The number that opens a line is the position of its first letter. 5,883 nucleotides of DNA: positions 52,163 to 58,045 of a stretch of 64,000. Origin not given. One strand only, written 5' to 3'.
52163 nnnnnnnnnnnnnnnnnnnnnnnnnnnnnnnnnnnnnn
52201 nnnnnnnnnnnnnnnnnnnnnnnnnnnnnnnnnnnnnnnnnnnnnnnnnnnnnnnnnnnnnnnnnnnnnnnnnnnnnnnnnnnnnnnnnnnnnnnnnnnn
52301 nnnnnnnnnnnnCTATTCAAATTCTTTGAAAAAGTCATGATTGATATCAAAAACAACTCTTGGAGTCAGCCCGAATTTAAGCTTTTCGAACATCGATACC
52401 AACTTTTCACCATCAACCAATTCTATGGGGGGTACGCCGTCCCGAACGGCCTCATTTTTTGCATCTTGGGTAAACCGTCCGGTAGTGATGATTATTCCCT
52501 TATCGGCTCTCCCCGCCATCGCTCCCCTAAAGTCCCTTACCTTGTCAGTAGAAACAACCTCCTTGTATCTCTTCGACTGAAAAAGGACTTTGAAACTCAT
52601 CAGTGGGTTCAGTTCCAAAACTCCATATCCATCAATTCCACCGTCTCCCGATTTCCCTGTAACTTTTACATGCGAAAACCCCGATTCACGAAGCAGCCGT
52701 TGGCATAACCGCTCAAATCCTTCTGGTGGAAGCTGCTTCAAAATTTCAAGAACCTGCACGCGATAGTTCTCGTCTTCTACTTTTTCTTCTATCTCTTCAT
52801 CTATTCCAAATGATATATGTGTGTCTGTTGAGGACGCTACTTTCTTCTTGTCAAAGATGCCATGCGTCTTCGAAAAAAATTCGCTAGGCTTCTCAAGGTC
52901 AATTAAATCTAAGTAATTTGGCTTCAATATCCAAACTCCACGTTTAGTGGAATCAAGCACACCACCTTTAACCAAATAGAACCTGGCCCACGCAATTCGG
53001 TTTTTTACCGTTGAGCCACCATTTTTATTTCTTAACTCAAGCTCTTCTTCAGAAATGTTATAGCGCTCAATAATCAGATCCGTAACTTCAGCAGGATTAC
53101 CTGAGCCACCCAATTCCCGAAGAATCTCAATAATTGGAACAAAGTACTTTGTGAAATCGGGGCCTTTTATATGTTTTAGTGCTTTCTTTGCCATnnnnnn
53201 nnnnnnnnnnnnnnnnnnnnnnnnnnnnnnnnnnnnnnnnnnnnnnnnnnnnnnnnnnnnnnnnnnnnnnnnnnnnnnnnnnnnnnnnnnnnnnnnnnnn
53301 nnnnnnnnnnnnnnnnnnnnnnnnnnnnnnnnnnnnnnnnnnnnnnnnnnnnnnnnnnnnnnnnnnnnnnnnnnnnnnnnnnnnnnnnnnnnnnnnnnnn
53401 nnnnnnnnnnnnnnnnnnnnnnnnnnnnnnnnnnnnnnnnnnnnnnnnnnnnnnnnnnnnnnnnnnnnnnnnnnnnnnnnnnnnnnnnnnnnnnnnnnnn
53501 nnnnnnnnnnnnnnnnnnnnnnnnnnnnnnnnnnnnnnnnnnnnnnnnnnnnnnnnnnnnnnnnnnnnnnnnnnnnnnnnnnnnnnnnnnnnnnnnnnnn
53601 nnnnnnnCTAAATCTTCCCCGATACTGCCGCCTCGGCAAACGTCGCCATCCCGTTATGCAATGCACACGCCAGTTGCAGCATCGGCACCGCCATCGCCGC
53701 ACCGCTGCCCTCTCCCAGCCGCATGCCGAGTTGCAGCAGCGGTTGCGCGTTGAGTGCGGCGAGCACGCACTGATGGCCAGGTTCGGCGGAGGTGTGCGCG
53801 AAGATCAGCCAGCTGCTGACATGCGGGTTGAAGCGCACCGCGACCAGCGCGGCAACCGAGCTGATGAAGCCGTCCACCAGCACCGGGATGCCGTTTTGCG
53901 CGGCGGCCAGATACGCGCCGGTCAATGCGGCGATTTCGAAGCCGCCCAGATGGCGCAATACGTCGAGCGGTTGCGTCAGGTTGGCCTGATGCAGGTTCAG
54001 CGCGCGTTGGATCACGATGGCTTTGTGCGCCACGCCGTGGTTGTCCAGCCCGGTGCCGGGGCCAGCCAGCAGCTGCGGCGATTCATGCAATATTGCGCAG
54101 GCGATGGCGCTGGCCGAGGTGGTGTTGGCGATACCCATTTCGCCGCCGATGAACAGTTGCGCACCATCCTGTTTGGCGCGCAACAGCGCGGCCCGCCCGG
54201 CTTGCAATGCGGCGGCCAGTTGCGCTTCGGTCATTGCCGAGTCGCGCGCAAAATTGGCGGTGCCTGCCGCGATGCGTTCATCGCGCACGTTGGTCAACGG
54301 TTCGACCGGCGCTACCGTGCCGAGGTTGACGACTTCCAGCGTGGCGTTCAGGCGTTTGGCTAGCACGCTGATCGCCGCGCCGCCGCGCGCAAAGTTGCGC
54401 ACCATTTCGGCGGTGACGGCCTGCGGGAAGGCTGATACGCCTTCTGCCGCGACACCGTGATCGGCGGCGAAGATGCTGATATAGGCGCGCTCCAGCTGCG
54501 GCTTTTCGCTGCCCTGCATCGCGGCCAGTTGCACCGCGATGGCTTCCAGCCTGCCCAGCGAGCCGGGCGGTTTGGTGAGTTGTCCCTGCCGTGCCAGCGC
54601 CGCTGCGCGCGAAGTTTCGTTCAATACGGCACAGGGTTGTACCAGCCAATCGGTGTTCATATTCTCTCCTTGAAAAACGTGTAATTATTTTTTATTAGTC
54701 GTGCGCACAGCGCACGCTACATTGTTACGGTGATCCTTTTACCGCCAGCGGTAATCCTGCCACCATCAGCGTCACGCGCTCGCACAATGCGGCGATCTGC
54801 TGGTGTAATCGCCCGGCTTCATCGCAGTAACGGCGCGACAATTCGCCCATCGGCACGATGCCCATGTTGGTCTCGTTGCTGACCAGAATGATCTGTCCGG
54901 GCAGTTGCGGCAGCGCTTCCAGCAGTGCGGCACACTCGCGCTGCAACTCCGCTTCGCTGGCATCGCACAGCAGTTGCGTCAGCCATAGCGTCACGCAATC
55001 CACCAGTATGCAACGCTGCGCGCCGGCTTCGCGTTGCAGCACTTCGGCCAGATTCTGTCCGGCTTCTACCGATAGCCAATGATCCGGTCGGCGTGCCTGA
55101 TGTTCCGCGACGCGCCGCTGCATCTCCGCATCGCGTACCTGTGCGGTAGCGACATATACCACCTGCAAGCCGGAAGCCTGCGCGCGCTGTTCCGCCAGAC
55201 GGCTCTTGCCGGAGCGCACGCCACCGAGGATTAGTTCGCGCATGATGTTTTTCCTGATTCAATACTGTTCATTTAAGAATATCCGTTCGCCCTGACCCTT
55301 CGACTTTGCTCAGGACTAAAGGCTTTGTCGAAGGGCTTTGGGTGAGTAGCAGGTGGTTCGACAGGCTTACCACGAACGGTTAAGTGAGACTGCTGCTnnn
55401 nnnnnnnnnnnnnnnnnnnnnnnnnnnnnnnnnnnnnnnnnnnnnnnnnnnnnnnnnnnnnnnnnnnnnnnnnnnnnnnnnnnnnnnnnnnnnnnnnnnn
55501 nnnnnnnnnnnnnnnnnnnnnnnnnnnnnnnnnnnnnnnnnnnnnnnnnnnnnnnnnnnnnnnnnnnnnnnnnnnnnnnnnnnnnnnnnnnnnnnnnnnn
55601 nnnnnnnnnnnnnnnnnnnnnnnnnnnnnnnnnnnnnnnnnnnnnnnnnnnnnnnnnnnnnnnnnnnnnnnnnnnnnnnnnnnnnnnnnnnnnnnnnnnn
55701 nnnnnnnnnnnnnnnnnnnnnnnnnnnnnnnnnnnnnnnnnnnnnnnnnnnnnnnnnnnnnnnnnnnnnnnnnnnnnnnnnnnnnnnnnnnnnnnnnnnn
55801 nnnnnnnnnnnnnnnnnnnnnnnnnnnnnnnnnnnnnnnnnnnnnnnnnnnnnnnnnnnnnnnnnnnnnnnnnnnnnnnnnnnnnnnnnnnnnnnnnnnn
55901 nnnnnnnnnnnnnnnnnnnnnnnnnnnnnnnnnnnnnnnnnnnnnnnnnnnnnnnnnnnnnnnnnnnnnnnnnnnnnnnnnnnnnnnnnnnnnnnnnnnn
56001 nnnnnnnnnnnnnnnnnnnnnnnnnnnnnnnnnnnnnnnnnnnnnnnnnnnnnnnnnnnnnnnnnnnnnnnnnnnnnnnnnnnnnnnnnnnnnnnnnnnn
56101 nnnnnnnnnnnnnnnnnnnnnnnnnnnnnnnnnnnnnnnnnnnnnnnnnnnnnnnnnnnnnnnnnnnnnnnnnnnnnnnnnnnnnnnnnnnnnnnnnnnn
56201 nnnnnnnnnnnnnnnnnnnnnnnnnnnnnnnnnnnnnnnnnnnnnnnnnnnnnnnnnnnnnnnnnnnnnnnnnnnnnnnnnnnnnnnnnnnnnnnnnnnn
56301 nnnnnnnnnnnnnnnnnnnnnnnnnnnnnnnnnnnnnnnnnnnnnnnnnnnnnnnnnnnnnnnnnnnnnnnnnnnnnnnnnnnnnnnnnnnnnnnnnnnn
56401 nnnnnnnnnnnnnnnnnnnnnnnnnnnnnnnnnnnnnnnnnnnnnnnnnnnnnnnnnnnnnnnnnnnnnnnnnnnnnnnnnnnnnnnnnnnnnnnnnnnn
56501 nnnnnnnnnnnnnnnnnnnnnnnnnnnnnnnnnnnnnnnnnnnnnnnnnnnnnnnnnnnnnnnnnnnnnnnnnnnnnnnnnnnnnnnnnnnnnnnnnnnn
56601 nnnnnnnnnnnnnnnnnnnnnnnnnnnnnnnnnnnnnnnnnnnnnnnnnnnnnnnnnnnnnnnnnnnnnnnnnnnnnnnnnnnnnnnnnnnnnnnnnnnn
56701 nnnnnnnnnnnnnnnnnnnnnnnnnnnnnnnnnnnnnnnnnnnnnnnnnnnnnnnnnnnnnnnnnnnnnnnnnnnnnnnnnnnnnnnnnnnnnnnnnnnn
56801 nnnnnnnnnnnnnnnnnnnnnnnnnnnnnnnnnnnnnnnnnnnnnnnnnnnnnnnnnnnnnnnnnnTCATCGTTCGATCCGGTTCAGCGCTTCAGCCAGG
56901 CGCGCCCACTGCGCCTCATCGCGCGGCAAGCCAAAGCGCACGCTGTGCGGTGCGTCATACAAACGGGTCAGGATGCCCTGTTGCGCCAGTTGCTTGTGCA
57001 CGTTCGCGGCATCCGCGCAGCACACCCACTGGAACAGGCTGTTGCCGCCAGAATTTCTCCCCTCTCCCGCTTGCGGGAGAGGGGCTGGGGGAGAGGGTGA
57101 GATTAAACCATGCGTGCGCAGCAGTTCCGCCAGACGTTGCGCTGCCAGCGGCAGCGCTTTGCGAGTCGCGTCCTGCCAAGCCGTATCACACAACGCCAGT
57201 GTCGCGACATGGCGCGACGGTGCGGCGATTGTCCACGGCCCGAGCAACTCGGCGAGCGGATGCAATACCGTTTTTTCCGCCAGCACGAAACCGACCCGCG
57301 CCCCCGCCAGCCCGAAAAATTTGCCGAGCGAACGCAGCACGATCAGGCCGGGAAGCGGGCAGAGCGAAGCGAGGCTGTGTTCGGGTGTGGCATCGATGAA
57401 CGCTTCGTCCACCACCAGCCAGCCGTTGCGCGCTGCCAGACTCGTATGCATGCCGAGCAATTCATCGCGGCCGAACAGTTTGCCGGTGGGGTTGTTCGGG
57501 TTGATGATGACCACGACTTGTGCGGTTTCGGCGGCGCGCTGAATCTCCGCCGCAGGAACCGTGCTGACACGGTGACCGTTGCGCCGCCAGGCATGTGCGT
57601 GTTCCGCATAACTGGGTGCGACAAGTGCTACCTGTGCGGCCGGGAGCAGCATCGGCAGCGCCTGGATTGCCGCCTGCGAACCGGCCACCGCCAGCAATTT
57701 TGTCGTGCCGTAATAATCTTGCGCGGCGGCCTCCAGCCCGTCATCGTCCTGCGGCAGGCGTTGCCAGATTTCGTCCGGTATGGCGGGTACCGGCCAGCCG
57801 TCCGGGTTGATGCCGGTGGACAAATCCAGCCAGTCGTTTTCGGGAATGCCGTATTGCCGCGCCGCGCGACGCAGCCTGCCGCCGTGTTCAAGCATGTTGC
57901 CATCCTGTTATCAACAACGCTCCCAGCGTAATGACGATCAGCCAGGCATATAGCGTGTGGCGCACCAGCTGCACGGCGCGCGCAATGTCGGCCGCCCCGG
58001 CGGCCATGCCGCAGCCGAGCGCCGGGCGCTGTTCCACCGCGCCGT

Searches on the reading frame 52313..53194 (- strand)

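Call 80: search_protein_families(library=pfam, proteins=[window:52313-53194:-], max_evalue=0.00001)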
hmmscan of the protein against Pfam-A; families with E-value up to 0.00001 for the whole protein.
window:52313-53194:- (293 aa): 3 families
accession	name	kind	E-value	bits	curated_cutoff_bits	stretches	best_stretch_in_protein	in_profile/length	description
PF04471.18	Mrr_cat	-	1.7e-31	109.1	21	1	152-268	1-114/115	Restriction endonuclease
PF14338.12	Mrr_N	-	3.8e-18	65.8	29.5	1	14-90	1-77/87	Mrr N-terminal domain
PF22722.2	NA-iREase1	-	3.5e-11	43.5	27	1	160-266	1-105/106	NACHT-associated inactive Restriction Endonuclease 1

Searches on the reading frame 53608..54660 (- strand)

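Call 80: search_protein_families(library=pfam, proteins=[window:53608-54660:-], max_evalue=0.00001)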
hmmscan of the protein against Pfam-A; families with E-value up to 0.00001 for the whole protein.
window:53608-54660:- (350 aa): 1 family
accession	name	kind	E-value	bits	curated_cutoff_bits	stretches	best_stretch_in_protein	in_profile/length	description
PF02277.22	DBI_PRT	-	2.8e-130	434.8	22.6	1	13-346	4-329/329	Phosphoribosyltransferase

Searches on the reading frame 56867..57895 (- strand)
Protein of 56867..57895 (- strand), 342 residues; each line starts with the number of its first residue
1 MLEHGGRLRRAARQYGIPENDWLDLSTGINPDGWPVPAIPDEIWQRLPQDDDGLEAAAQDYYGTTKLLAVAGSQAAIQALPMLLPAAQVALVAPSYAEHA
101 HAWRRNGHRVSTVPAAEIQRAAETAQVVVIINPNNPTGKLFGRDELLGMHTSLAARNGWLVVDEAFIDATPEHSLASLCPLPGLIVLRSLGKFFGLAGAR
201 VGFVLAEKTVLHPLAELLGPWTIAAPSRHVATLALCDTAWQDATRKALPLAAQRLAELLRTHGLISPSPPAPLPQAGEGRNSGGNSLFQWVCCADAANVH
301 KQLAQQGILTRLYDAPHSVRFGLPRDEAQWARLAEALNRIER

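Call 81: search_protein_families(library=pfam, proteins=[window:56867-57895:-], max_evalue=0.00001)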
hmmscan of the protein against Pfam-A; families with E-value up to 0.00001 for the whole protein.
window:56867-57895:- (342 aa): 1 family
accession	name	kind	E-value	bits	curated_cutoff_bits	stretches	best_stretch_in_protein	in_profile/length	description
PF00155.27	Aminotran_1_2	-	2.7e-32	112.8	19.7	1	51-337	44-361/361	Aminotransferase class I and II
